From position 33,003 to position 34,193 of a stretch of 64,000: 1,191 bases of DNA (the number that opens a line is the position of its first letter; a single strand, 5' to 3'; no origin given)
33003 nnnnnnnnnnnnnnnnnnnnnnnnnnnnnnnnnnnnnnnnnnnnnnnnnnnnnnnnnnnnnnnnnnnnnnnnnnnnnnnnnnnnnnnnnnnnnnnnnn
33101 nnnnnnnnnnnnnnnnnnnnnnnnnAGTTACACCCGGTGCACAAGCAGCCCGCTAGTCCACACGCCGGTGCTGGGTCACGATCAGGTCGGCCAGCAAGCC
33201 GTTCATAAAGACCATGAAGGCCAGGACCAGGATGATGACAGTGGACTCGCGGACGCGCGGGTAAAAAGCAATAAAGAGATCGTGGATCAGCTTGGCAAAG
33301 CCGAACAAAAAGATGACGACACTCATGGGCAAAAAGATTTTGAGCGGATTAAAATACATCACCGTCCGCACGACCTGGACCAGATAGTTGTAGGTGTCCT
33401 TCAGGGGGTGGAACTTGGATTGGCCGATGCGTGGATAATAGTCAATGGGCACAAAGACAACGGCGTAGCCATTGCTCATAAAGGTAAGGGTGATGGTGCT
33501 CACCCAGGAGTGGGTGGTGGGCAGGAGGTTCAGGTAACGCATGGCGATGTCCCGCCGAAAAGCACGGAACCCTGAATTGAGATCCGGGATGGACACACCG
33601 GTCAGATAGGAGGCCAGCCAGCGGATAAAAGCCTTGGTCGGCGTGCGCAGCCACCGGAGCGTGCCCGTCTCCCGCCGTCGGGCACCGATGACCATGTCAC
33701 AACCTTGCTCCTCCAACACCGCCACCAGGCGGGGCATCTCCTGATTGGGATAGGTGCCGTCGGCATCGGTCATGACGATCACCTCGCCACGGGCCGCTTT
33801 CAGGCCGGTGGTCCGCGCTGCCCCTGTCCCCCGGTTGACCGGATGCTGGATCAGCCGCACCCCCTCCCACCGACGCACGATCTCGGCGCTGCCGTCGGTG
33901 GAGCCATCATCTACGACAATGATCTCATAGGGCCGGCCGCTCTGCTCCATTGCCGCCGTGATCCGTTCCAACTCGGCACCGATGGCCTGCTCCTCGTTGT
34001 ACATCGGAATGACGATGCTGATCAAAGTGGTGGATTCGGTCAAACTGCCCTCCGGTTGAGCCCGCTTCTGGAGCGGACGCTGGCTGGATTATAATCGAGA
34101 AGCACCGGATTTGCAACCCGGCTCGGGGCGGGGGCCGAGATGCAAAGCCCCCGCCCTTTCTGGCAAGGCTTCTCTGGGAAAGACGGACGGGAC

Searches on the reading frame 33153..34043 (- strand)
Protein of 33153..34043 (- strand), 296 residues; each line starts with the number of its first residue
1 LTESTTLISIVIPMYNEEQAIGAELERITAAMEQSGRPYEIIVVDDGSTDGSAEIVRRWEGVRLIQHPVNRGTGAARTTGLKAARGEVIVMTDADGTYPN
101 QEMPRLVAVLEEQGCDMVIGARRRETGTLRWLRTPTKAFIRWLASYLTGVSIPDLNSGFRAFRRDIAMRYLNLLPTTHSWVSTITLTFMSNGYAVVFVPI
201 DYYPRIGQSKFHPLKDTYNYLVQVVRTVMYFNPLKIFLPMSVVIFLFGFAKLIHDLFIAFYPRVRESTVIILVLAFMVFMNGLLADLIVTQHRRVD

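Call 22: search_protein_families(library=pfam, proteins=[window:33153-34043:-], max_evalue=0.001)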
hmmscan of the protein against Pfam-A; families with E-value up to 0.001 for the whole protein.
window:33153-34043:- (296 aa): 4 families
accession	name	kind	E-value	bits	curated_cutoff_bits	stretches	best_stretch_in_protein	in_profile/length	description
PF00535.33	Glycos_transf_2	-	1.5e-35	123.1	23.3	1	9-169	1-166/168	Glycosyl transferase family 2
PF13641.12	Glyco_tranf_2_3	-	2.4e-07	31.4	27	1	8-126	3-127/230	Glycosyltransferase like family 2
PF10111.15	Glyco_tranf_2_2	-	3.2e-06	27.3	27.3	1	9-98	1-94/276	Glycosyltransferase like family 2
PF13704.12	Glyco_tranf_2_4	-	0.00016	22.5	27.5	1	31-73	13-54/98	Glycosyl transferase family 2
